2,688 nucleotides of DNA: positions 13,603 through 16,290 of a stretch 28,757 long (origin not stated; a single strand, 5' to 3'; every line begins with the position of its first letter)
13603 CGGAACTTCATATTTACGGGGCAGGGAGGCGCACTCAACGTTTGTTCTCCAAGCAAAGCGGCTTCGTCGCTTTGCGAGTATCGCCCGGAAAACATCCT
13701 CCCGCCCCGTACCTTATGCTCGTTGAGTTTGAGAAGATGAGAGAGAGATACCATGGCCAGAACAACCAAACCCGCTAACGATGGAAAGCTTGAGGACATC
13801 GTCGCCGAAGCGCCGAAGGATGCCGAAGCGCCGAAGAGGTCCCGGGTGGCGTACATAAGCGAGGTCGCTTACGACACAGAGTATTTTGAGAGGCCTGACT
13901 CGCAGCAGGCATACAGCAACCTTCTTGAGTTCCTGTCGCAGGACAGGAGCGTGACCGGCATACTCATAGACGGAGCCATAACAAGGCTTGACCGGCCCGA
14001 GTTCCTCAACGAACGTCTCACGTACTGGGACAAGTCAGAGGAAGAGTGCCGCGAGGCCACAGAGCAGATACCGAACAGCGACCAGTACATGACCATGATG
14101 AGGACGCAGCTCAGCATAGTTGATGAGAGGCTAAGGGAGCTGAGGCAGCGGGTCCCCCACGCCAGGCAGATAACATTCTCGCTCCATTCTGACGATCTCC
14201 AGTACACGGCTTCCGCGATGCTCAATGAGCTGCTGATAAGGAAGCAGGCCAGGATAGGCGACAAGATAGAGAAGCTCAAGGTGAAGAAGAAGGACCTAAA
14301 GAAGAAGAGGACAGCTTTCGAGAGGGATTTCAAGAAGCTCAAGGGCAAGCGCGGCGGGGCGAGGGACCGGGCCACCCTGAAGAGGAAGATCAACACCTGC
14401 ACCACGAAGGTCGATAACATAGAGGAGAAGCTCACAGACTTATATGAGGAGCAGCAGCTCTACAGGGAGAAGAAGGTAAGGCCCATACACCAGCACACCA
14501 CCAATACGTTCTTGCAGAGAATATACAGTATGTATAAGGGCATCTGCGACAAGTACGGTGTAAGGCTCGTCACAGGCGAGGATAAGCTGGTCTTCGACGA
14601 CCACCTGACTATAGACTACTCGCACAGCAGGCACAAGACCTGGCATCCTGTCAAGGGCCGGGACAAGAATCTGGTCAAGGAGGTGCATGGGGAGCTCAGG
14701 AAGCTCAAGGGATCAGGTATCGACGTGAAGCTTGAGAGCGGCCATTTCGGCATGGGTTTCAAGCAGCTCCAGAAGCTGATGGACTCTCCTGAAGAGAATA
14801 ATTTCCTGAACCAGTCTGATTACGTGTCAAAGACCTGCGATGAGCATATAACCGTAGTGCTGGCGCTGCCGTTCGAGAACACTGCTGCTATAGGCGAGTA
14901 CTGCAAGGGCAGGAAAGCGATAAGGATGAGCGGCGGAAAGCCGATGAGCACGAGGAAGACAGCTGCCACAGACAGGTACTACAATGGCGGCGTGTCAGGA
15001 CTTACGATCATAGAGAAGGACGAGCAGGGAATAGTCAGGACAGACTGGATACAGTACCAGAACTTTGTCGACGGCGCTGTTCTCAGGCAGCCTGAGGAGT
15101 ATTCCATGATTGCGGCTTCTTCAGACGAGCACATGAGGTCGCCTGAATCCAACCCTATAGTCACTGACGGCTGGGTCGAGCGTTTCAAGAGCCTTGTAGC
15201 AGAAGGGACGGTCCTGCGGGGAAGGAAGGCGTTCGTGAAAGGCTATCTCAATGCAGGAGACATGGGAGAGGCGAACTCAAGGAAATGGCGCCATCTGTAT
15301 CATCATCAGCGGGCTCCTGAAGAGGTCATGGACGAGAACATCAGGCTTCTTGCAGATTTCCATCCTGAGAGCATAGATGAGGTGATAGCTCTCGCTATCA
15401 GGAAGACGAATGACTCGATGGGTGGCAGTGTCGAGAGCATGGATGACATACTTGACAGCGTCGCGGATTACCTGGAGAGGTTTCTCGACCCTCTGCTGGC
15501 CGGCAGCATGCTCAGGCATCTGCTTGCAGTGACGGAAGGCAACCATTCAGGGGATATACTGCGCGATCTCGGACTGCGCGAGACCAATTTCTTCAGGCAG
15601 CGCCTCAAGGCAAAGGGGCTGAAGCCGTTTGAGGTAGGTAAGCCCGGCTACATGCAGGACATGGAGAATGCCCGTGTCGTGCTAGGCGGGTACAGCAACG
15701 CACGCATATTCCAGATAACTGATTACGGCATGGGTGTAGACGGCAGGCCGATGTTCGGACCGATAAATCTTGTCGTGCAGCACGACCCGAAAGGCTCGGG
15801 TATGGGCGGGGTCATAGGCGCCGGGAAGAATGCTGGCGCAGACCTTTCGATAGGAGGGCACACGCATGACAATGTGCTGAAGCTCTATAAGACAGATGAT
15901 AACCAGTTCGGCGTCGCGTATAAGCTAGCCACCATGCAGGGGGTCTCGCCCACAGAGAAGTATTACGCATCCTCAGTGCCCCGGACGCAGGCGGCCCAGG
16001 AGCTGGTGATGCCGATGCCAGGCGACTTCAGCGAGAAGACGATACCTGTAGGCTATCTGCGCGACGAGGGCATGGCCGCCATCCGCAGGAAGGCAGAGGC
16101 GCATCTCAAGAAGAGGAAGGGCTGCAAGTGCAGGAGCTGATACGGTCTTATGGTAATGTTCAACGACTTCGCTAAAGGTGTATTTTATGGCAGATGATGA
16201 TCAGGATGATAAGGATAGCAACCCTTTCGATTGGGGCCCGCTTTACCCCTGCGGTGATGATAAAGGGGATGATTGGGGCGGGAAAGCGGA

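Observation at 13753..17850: Three-gene module: Mre11-like phosphoesterase homolog with lost metal ligands and a huge coiled-coil insertion, a coiled-coil AAA+ ATPase, and an 81-aa protein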

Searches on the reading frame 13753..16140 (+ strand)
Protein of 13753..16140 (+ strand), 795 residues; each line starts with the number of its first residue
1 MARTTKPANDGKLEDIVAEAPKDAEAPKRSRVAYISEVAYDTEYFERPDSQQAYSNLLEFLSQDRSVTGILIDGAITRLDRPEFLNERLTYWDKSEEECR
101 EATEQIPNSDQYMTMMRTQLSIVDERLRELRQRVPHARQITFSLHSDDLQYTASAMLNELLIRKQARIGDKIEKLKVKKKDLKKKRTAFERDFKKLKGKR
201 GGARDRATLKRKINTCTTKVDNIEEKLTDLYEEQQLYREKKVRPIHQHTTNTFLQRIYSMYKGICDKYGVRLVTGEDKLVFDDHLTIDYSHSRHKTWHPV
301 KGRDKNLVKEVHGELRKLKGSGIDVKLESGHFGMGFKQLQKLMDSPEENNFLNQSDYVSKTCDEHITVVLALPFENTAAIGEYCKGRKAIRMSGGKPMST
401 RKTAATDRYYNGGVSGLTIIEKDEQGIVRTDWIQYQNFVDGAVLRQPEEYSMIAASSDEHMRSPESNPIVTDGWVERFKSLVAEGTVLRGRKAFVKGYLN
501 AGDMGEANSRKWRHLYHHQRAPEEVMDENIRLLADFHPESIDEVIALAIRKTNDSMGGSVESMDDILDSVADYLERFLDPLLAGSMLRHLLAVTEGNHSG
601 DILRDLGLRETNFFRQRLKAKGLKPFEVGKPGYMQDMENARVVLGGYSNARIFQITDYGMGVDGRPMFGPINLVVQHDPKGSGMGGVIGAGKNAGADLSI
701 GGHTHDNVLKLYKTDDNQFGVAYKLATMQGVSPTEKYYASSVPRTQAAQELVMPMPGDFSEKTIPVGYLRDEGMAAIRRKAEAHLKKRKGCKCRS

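Call 4: search_protein_families(library=pfam, proteins=[window:13753-16140:+], max_evalue=0.1)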
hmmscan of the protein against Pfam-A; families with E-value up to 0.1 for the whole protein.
window:13753-16140:+ (795 aa): 0 families

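Call 6: search_protein_families(library=ncbifam, proteins=[window:13753-16140:+], max_evalue=0.1)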
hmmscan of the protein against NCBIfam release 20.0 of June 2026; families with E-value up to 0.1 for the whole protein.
window:13753-16140:+ (795 aa): 2 families
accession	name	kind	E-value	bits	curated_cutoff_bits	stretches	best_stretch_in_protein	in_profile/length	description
TIGR02168.1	SMC_prok_B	equivalog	0.0002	19.2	567.35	1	93-241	773-926/1181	chromosome segregation protein SMC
NF045487.1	ASRP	equivalog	0.068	11.8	300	0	85-237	130-274/593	archaea-specific SMC-related protein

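Call 7: search_protein_families(library=padloc, proteins=[window:13753-16140:+], max_evalue=0.1)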
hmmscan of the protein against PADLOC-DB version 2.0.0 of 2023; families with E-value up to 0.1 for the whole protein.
window:13753-16140:+ (795 aa): 3 families
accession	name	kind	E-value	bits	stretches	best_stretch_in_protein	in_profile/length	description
PDLC03859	LmuB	-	0.00046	17.5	1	85-235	351-466/611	-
PDLC00582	JetC3|JetC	-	0.0055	12.5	1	92-237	848-987/1472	DUF3584 domain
PDLC00580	JetC3|JetC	-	0.04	10.1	1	92-236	191-330/1068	DUF3584 domain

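Call 8: search_protein_families(library=phrogs, proteins=[window:13753-16140:+], max_evalue=0.1)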
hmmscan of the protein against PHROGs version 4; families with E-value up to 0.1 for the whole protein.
window:13753-16140:+ (795 aa): 1 family
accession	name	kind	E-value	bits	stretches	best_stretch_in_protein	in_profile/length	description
phrog_167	-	tail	0.026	13.2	1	144-252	143-246/1555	tail length tape measure protein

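Call 9: search_solved_structures(query=window:13753-16140:+, max_evalue=10, show_alignments=3)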
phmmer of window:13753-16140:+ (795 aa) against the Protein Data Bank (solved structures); distinct sequences matched with E-value up to 10: 4.
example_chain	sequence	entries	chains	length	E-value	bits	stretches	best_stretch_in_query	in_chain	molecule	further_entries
8i3e_A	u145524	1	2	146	0.083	14.3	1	170-267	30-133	ELKS/Rab6-interacting/CAST family member 1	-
5hyp_B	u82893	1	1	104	0.26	12.7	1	145-195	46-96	M28 protein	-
4nqi_A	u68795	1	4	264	0.54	11.6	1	152-287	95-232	SH3 domain-containing protein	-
5app_A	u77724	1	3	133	4.6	8.5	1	126-248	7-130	General control protein GCN4,GENERAL CONTROL PROTEIN GCN4, OUTER MEMBRANE PROTEIN 100,Gene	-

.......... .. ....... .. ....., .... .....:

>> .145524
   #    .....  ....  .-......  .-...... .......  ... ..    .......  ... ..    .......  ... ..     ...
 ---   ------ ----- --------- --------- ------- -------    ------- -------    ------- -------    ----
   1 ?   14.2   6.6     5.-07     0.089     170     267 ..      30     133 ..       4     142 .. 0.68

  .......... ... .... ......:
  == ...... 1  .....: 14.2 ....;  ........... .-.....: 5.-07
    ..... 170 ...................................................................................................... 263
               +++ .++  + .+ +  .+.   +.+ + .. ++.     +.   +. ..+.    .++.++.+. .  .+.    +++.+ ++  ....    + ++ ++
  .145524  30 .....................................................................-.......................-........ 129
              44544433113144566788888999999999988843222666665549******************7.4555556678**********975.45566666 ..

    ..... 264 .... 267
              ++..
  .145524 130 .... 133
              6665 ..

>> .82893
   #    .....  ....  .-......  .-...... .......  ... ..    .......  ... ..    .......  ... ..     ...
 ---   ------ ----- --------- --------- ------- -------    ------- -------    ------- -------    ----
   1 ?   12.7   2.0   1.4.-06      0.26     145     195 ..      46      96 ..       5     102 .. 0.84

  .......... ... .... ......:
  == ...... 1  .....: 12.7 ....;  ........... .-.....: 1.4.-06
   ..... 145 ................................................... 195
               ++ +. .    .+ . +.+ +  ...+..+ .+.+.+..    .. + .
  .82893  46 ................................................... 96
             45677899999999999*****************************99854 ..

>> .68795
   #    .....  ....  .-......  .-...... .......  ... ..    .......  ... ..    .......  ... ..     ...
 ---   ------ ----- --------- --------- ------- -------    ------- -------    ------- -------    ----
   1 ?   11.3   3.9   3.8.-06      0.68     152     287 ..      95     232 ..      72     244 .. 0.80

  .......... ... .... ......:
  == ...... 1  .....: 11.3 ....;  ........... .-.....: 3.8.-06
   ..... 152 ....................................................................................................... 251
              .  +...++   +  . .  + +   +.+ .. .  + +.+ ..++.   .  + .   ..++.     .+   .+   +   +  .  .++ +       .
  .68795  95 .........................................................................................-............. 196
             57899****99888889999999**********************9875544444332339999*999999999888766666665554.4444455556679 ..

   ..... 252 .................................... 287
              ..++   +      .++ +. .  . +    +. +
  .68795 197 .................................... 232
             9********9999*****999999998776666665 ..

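Call 10: find_homologous_proteins(query=window:13753-16140:+, max_evalue=0.001)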
Query window:13753-16140:+ (795 aa): 58 proteins with E <= 0.001 among 8000 candidates.
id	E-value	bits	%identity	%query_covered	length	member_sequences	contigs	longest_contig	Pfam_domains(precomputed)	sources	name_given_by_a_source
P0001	0.0e+0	1818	100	100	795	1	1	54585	-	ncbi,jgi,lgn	-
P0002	0.0e+0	1477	79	100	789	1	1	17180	-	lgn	-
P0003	0.0e+0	1271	69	99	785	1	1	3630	-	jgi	jgi:hypothetical protein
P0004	0.0e+0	1117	63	100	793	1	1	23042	-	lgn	-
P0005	0.0e+0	1059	59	99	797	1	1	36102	-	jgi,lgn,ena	-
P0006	0.0e+0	1057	60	99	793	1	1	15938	-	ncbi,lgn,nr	ncbi:hypothetical protein JW898_00250 [Candidatus Woesearchaeota archaeon]|nr:hypothetical protein [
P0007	0.0e+0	1053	59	98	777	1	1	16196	-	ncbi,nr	ncbi:hypothetical protein KY363_02160 [Candidatus Woesearchaeota archaeon]|nr:hypothetical protein [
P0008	0.0e+0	1034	58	99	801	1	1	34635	-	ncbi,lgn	-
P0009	0.0e+0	1030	58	99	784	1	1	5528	-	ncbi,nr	ncbi:hypothetical protein KY359_02160 [Candidatus Woesearchaeota archaeon]|nr:hypothetical protein [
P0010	0.0e+0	1021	58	98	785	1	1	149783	-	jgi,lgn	jgi:phage shock protein A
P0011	0.0e+0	1013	58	99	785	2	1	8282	-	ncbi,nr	ncbi:hypothetical protein KY349_00400, partial [Candidatus Woesearchaeota archaeon]|nr:hypothetical 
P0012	1.3e-298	1011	57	98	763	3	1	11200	-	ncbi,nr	ncbi:hypothetical protein HQ545_02755 [Candidatus Woesearchaeota archaeon]|nr:hypothetical protein [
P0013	2.6e-287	973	58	94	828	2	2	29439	-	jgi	-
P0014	5.1e-282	956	57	96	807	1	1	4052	-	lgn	-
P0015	1.0e-278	945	55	94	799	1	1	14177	-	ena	-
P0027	3.2e-228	778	48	94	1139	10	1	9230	-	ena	-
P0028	3.2e-227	775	47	98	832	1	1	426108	-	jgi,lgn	jgi:hypothetical protein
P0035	3.4e-218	745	45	94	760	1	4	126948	-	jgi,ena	jgi:hypothetical protein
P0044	1.6e-193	663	42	97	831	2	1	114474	-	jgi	-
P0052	7.1e-170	585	41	98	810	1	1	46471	-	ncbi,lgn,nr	ncbi:MAG: hypothetical protein Q7R85_04700 [bacterium]|nr:hypothetical protein [bacterium]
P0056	1.2e-155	538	37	95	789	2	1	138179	-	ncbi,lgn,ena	ncbi:MAG: hypothetical protein WC459_01200 [Patescibacteria group bacterium]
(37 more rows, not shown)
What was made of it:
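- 13753..16140 (+): Gene for the 795-aa tandem metallophosphoesterase (two calcineurin-like folds in one chain). 58 full-length homologues (call 10).
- Family size: 58 homologues, all unnamed or 'hypothetical' apart from one JGI label ('phage shock protein A') (call 10).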

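Call 14: find_encoding_contigs(protein=P0028, flank=8000, max_places=2)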
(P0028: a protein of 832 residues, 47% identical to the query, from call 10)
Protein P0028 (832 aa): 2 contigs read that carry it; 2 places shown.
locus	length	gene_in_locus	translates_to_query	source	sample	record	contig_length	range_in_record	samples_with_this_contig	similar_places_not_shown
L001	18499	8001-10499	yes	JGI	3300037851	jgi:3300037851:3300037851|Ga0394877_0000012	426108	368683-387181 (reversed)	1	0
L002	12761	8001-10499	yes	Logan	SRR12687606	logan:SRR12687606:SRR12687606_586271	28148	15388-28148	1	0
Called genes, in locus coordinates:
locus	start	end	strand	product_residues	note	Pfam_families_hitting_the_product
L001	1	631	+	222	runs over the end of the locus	-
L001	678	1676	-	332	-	PF13545:HTH_Crp_2 (faint), PF01047:MarR (weak), PF01325:Fe_dep_repress (faint), PF13404:HTH_AsnC-type, PF13412:HTH_24, PF12840:HTH_20 (weak), PF13404:HTH_AsnC-type, PF13412:HTH_24, +7 more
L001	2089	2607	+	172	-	-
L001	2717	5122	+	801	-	PF13401:AAA_22 (faint), PF00004:AAA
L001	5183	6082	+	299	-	PF00227:Proteasome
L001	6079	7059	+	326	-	-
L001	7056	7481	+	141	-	-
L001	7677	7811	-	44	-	-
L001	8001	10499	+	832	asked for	-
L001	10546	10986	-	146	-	PF00173:Cyt-b5 (weak)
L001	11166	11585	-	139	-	-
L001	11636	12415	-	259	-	PF04240:Caroten_synth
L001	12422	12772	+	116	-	-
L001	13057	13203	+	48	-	-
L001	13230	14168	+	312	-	PF03773:ArsP_1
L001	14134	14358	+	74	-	-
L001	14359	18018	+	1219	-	-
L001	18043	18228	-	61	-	-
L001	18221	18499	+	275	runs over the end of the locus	PF05579:Peptidase_S32 (faint), PF13365:Trypsin_2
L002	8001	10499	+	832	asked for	-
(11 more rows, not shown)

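Call 15: find_encoding_contigs(protein=P0056, flank=8000, max_places=2)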
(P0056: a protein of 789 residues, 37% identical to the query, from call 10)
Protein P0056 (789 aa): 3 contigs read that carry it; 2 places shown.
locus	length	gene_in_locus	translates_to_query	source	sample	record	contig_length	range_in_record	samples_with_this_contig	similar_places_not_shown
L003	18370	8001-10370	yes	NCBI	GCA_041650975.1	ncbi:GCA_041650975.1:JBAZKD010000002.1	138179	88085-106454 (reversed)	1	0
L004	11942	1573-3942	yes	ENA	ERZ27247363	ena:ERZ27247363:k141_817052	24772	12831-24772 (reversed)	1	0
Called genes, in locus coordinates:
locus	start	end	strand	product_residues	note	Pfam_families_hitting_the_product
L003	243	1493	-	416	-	PF27218:MJ0043_C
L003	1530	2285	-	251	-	PF00483:NTP_transferase, PF01128:IspD (weak), PF12804:NTP_transf_3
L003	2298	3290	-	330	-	PF01933:CofD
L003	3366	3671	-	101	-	-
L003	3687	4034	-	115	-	-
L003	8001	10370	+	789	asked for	-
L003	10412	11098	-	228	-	PF12705:PDDEXK_1 (weak)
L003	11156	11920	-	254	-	PF00156:Pribosyltran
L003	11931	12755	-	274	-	PF00215:OMPdecase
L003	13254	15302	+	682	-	PF00932:LTD, PF18942:DUF5689 (weak)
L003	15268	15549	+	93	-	-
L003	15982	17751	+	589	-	PF14716:HHH_8, PF14520:HHH_5, PF14791:DNA_pol_B_thumb, PF02811:PHP (weak)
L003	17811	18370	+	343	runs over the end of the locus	PF01368:DHH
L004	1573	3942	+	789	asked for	-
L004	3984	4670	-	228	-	PF12705:PDDEXK_1 (weak)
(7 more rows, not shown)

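Call 17: find_related_loci(query=A1, collection=genome_contigs, flank=10000)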
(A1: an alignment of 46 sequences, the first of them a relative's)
Query A1 (795 aa) in genome_contigs; peptide patterns used: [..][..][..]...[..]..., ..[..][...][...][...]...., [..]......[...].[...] (x = any residue, [..] = any of these).
462 stretches matched a pattern; 26 encode a relative of the query (tblastn E <= 1e-3); 23 distinct loci.
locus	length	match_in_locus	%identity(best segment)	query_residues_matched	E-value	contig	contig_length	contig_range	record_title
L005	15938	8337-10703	60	1-789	0e+0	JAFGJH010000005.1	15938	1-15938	MAG: Candidatus Woesearchaeota archaeon isolate Zod_Metabat.265 k87_2550373, whole genome shotgun sequence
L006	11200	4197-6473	57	4-781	0e+0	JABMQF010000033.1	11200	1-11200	MAG: Candidatus Woesearchaeota archaeon isolate bin.595 k141_1786470, whole genome shotgun sequence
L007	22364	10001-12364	53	1-788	0e+0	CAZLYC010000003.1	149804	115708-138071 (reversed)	MAG TPA_asm: uncultured Methanosarcinales archaeon isolate SRP319275_co4_32 genome assembly, contig: NODE_53_length_1498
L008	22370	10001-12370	52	1-789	0e+0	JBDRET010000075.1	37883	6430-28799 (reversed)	MAG: Candidatus Woesearchaeota archaeon isolate MEGAHIT-group-1.33 k141_802906, whole genome shotgun sequence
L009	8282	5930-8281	58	1-785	0e+0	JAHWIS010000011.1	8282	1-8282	MAG: Candidatus Woesearchaeota archaeon isolate YT3_319 k127_6310776, whole genome shotgun sequence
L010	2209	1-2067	54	83-777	0e+0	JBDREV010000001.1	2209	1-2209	MAG: Candidatus Woesearchaeota archaeon isolate MEGAHIT-group-1.331 k141_3536394, whole genome shotgun sequence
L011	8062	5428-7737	48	2-777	0e+0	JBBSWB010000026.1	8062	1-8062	MAG: Nanoarchaeota archaeon isolate H41-bin204_1 H41_bin204_1_000000000026, whole genome shotgun sequence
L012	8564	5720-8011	48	30-789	0e+0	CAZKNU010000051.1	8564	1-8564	MAG TPA_asm: uncultured Methanosarcinales archaeon isolate binchicken_co191_55 genome assembly, contig: NODE_6295_length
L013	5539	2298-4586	47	25-788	0e+0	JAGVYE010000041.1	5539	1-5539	Candidatus Woesearchaeota archaeon isolate RIFCSPHIGHO2_02_FULL_38_13 rifcsphigho2_02_scaffold_38060, whole genome shotg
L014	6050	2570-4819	47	13-777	0e+0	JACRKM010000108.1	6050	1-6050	MAG: Candidatus Woesearchaeota archaeon isolate NC_groundwater_1855_Pr3_B-0.1um_47_8 SR-2_scaffold_141_2467273, whole ge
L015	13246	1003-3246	45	31-780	0e+0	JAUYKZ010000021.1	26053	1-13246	MAG: archaeon isolate C24_metabat.bin.228 C24_k141_933062, whole genome shotgun sequence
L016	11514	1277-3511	43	21-777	0e+0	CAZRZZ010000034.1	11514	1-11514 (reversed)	MAG TPA_asm: uncultured Methanosarcinales archaeon isolate binchicken_co21_487 genome assembly, contig: NODE_4369_length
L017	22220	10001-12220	46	32-785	0e+0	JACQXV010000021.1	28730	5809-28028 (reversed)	MAG: Candidatus Woesearchaeota archaeon isolate NC_groundwater_1524_Pr4_B-0.1um_47_4 SR1-18-B1_scaffold_47019, whole gen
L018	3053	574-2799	42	18-782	0e+0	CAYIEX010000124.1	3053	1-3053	MAG TPA_asm: uncultured Methanosarcinales archaeon isolate ERP119705_co19_971 genome assembly, contig: NODE_62674_length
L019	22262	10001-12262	50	29-790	0e+0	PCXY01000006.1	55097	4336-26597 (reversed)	MAG: Candidatus Woesearchaeota archaeon CG10_big_fil_rev_8_21_14_0_10_45_16 CG10_8_21_14_0.10_scaffold_708_c, whole geno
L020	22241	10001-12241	42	31-787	0e+0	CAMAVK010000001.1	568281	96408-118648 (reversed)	MAG: Candidatus Woesearchaeota archaeon isolate MaH-04nov19-52 genome assembly, contig: MaH-04nov19-C3, whole genome sho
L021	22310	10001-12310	40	31-789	0e+0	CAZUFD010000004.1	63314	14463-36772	MAG TPA_asm: uncultured Gammaproteobacteria bacterium isolate SRP269290_co6_41 genome assembly, contig: NODE_112_length_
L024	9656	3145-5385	37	28-779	4e-149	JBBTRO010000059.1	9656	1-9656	MAG: Patescibacteria group bacterium isolate H52-bin091_1 H52_bin091_1_000000000059, whole genome shotgun sequence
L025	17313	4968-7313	40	25-787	5e-176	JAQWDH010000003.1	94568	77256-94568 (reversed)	MAG: Patescibacteria group bacterium isolate STF2_47 NODE_329_length_94568_cov_8.582406_Sandtown_F2, whole genome shotgu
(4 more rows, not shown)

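Call 23: predict_structure(alignment_id=A1)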
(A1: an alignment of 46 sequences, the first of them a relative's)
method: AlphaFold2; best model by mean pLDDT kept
length: 795 residues; sequences in the alignment: 46
mean_pLDDT: 88.3   pTM: 0.86
mean pLDDT of the five models: 88.3, 87.8, 87.4, 86.1, 85.5
residues with pLDDT >= 90: 472; 70-90: 255; 50-70: 42; < 50: 26
segments of 3 or more residues with pLDDT < 50: 1-24
pLDDT, mean of each block of 10 residues (from residue 1): 37 42 63 96 96 98 94 94 93 92 86 92 98 96 90 82 77 89 90 79 80 89 88 73 79 90 97 95 95 90 92 84 94 95 88 84 93 97 89 68 89 97 95 98 96 96 89 97 94 97 83 67 89 88 89 74 89 97 94 93 88 96 94 89 90 96 95 95 92 97 87 98 93 67 88 98 95 94 85 53
secondary structure, 60 per line:
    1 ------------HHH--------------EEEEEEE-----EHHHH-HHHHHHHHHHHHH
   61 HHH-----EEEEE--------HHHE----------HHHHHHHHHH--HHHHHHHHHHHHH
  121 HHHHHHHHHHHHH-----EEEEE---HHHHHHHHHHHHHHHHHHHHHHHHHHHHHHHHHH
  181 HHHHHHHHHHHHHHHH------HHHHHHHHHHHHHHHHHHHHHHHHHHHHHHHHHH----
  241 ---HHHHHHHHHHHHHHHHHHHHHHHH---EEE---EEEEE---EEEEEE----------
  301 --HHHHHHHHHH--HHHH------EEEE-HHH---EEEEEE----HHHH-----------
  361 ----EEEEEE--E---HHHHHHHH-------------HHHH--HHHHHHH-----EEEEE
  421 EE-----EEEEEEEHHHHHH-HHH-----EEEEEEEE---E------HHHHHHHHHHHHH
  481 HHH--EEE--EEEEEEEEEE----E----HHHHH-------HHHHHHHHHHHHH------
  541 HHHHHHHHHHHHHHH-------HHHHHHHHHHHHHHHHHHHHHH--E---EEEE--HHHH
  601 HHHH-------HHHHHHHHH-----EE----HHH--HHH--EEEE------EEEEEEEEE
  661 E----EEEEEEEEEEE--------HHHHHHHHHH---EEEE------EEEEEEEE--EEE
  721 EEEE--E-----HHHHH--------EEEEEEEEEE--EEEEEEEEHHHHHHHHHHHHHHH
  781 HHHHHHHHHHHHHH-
elements in order (helices of 4 or more, strands of 3 or more residues): E30-36 H43-46 H48-63 E69-73 H96-105 H108-133 E139-143 H147-196 H203-236 H244-267 E271-273 E277-281 E285-290 H303-312 H315-318 E325-328 E336-341 H346-349 E365-370 H377-384 H398-401 H404-410 E416-422 E428-434 H435-440 E450-457 H468-483 E486-488 E491-500 H510-514 H522-534 H541-555 H563-584 E591-594 H597-604 H612-620 E642-645 E652-661 E666-676 H685-694 E698-701 E708-715 E718-724 H733-737 E746-755 E758-765 H766-794
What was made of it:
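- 13753..16140 (+): AF2 model with pLDDT 88.3 and pTM 0.86 (call 23).
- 14191..14460 (+): Basic antiparallel helical hairpin (residues 147-236) inserted after strand 3 of the N-terminal fold. Helices 147-196 and 203-236 (call 23).
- Full model: pLDDT 88.3, pTM 0.86 (call 23).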
